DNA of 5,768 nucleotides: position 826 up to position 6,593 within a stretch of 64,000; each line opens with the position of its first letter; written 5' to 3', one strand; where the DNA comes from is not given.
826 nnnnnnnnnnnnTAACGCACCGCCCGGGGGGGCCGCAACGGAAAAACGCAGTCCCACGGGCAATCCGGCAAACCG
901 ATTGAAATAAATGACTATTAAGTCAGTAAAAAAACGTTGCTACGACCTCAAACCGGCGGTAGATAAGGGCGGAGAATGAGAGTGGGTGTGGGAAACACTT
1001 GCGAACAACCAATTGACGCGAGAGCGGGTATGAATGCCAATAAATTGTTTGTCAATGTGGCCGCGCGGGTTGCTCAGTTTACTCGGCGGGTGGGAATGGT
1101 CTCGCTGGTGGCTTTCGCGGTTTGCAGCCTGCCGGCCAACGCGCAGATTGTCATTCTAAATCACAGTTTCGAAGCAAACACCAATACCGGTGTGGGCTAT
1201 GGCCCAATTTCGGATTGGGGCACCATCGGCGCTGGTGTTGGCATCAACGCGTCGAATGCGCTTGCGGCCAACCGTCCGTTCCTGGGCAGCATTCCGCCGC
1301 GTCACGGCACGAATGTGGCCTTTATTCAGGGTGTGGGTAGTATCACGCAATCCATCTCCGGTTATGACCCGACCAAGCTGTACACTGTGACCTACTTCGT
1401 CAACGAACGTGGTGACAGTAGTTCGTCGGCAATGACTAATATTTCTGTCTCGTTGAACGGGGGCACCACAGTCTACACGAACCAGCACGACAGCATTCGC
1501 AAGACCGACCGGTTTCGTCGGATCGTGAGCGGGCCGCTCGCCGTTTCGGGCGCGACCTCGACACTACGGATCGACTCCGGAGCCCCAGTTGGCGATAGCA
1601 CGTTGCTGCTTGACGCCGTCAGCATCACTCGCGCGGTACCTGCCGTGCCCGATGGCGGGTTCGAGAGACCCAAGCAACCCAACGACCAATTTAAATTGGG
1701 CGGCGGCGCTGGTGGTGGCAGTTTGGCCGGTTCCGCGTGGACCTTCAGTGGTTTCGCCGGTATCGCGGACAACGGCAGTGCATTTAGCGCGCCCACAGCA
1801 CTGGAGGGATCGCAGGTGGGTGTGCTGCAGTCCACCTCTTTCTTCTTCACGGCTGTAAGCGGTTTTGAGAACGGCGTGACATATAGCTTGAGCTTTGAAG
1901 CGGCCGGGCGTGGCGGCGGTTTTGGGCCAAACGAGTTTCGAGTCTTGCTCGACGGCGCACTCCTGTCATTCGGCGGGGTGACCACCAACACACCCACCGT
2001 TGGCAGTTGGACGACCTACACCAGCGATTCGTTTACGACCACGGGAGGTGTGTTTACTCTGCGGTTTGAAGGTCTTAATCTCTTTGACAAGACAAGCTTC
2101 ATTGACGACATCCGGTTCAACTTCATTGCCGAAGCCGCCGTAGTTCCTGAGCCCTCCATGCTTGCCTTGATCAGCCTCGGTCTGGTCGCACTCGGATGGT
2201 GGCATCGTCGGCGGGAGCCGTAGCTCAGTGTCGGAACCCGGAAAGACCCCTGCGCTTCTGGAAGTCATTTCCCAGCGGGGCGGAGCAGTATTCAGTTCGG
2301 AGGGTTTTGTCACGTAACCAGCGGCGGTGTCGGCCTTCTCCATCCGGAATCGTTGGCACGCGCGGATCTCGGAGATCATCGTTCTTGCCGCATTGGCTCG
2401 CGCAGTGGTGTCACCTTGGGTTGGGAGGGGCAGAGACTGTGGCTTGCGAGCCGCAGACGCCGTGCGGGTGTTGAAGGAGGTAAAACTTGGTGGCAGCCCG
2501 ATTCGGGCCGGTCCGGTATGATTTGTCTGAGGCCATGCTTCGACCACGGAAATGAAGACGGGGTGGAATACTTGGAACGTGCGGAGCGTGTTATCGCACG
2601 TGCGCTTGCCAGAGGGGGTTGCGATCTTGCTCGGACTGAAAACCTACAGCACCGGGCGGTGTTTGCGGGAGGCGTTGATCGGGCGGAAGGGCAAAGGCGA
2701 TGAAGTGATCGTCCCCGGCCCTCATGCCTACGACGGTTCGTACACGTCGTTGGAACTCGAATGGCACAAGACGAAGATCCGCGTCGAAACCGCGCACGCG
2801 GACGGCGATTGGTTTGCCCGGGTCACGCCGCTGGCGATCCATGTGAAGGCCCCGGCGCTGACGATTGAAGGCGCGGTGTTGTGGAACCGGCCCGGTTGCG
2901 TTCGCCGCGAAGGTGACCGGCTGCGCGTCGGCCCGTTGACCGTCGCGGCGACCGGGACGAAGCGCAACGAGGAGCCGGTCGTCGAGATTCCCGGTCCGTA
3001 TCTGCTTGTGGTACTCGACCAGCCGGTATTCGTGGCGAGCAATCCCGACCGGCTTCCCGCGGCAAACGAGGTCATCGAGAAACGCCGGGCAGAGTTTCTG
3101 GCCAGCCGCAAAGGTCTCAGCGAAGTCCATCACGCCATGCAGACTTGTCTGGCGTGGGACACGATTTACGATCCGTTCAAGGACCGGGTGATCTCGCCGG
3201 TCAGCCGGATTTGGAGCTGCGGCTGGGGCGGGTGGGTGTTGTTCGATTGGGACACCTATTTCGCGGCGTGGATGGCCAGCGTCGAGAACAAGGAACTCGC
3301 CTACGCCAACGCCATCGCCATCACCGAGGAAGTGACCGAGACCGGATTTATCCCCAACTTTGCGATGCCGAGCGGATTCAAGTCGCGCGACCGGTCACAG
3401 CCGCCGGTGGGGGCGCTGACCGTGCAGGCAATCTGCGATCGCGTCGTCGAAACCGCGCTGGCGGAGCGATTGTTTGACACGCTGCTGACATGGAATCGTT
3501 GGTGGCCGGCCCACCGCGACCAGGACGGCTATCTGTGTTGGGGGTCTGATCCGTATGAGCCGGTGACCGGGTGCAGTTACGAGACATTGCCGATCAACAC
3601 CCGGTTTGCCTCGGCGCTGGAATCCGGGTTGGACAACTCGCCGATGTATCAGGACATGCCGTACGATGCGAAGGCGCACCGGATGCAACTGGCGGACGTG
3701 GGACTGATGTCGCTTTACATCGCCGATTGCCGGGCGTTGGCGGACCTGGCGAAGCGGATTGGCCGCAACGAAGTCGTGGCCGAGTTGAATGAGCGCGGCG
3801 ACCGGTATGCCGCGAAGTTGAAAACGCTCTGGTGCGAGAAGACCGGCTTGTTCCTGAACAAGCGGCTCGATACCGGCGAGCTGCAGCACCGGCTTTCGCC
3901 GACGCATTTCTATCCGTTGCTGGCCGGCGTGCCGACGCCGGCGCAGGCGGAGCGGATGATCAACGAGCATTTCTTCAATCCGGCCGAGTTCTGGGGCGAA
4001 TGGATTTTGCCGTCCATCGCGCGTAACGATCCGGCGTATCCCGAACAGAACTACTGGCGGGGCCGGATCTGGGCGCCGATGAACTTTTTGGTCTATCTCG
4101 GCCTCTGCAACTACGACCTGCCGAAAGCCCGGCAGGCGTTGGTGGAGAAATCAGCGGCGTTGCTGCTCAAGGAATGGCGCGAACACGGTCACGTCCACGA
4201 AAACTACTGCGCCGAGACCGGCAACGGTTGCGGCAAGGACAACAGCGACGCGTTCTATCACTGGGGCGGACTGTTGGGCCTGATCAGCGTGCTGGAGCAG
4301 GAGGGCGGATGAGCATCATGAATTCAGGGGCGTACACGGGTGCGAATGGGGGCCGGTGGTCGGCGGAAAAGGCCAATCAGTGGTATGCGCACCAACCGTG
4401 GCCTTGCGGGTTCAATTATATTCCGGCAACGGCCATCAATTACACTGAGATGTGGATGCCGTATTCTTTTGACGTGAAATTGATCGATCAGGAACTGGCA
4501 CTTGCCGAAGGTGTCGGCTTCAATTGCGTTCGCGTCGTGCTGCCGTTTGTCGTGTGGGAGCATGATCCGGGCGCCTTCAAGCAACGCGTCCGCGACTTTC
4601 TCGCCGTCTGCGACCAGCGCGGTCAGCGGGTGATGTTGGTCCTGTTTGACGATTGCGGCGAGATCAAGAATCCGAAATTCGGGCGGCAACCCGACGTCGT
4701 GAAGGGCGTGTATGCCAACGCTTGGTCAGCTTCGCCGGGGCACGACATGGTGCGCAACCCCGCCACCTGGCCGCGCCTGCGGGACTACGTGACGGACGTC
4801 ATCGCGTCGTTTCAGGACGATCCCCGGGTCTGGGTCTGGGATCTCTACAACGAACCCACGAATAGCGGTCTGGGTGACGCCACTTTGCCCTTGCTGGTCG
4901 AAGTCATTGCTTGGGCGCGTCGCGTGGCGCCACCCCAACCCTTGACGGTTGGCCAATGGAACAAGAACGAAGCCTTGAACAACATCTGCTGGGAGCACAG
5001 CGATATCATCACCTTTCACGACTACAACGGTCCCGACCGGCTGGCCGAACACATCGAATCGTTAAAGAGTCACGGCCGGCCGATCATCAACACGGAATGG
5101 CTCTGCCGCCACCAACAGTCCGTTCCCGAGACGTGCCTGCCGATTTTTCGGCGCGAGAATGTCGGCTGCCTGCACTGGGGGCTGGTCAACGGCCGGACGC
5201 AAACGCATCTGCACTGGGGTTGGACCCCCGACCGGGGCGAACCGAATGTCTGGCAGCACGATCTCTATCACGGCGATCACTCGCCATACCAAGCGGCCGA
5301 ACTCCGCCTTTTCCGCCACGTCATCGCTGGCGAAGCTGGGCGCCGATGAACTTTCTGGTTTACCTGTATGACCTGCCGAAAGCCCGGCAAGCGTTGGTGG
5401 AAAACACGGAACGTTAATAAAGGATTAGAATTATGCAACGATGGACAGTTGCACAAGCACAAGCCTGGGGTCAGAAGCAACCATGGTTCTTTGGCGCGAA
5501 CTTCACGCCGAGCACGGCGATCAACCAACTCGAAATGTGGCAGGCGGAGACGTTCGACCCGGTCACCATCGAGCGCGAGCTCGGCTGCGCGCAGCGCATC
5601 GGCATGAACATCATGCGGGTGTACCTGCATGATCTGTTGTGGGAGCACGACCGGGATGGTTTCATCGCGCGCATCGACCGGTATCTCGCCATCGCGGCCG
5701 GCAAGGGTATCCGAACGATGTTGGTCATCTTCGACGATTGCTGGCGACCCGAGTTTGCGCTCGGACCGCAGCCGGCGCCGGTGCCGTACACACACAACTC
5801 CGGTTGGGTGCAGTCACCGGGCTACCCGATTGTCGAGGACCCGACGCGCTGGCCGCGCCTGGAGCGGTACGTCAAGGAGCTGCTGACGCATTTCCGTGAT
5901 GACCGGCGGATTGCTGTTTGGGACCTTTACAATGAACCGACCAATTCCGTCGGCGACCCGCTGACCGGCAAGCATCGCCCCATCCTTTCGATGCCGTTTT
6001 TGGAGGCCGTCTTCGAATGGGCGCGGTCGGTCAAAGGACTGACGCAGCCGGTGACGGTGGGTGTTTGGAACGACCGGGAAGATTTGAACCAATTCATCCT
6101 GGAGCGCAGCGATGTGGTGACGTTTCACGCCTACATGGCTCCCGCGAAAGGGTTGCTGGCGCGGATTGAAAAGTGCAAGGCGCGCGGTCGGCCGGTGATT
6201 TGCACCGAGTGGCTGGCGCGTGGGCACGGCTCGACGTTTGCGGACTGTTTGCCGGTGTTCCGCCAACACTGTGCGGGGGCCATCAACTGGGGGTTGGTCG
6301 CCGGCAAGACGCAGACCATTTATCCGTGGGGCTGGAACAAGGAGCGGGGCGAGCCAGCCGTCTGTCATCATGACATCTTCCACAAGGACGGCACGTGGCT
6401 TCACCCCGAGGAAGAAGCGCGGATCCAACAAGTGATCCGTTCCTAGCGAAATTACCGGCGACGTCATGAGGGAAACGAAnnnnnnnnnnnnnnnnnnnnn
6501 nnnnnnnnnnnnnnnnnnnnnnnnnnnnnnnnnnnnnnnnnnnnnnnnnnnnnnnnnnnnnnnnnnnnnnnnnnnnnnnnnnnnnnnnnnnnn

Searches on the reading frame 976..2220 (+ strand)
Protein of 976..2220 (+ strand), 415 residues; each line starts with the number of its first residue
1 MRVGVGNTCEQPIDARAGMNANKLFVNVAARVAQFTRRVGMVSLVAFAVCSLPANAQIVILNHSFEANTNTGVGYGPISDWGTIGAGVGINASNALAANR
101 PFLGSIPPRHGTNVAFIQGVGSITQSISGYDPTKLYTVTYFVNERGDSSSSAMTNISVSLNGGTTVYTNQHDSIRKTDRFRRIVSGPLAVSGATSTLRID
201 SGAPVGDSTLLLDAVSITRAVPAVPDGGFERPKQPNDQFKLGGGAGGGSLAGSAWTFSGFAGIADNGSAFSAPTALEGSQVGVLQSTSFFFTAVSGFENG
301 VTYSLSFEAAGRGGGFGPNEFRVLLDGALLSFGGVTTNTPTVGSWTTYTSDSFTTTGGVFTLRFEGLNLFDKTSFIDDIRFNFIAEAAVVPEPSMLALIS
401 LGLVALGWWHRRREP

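Call 4: search_protein_families(library=pfam, proteins=[window:976-2220:+], max_evalue=0.001)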
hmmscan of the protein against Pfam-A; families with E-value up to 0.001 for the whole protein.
window:976-2220:+ (415 aa): 2 families
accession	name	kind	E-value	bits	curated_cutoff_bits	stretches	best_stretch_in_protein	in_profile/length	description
PF22825.2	HpiC1-like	-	3.8e-10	40.5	27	1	57-176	2-128/174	HpiC1 cyclase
PF07589.16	PEP-CTERM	-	8.2e-06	26.1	20.7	1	390-412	2-24/24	PEP-CTERM motif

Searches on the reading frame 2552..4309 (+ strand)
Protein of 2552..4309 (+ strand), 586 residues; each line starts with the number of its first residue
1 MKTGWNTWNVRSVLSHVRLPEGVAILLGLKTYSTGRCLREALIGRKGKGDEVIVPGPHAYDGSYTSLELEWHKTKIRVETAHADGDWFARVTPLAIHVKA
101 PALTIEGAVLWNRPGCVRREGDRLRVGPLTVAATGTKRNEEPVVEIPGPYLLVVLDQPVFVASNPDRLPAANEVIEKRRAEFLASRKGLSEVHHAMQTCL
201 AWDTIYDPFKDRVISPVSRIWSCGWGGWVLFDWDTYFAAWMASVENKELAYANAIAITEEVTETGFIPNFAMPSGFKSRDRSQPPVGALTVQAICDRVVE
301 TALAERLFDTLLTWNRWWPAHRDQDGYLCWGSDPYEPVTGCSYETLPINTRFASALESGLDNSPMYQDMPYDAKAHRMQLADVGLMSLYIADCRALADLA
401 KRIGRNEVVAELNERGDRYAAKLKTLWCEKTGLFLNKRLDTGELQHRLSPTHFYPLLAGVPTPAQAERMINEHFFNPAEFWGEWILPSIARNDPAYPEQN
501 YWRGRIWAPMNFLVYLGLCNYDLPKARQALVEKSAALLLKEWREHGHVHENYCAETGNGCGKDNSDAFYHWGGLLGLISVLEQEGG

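Call 4: search_protein_families(library=pfam, proteins=[window:2552-4309:+], max_evalue=0.001)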
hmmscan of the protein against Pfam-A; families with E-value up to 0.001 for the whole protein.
window:2552-4309:+ (586 aa): 3 families
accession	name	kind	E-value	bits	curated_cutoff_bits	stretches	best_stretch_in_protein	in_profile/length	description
PF22422.2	MGH1-like_GH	-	9.4e-46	157.4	27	1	231-570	5-355/356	Mannosylglycerate hydrolase MGH1-like glycoside hydrolase domain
PF01204.24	Trehalase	-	9.9e-16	58.1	21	1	376-560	300-484/512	Trehalase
PF03200.22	Glyco_hydro_63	-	2.2e-11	43.7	22.4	1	454-578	352-489/492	Glycosyl hydrolase family 63 C-terminal domain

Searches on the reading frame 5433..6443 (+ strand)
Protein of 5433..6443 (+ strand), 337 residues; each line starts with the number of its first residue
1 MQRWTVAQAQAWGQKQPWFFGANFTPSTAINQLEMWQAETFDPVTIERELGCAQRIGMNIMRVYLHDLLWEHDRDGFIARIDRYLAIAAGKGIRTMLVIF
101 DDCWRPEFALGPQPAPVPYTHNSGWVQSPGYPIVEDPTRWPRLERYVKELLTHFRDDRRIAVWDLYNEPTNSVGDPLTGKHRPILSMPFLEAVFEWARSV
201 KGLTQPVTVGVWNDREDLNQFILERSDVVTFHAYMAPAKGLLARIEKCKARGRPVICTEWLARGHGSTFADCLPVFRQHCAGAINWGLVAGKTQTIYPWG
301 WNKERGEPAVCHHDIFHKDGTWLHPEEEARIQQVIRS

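Call 4: search_protein_families(library=pfam, proteins=[window:5433-6443:+], max_evalue=0.001)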
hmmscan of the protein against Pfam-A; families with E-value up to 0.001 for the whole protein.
window:5433-6443:+ (337 aa): 0 families

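Call 11: search_protein_families(library=ncbifam, proteins=[window:5433-6443:+], max_evalue=0.01)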
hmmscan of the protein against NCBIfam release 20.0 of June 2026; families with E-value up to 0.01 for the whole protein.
window:5433-6443:+ (337 aa): 0 families

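Call 42: search_protein_families(library=pfam, proteins=[window:5433-6443:+], max_evalue=1)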
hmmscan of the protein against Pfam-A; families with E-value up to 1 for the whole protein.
window:5433-6443:+ (337 aa): 1 family
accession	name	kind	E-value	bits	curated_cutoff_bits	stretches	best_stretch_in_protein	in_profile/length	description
PF00150.24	Cellulase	-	0.0028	17.6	23.5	1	57-262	34-238/272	Cellulase (glycosyl hydrolase family 5)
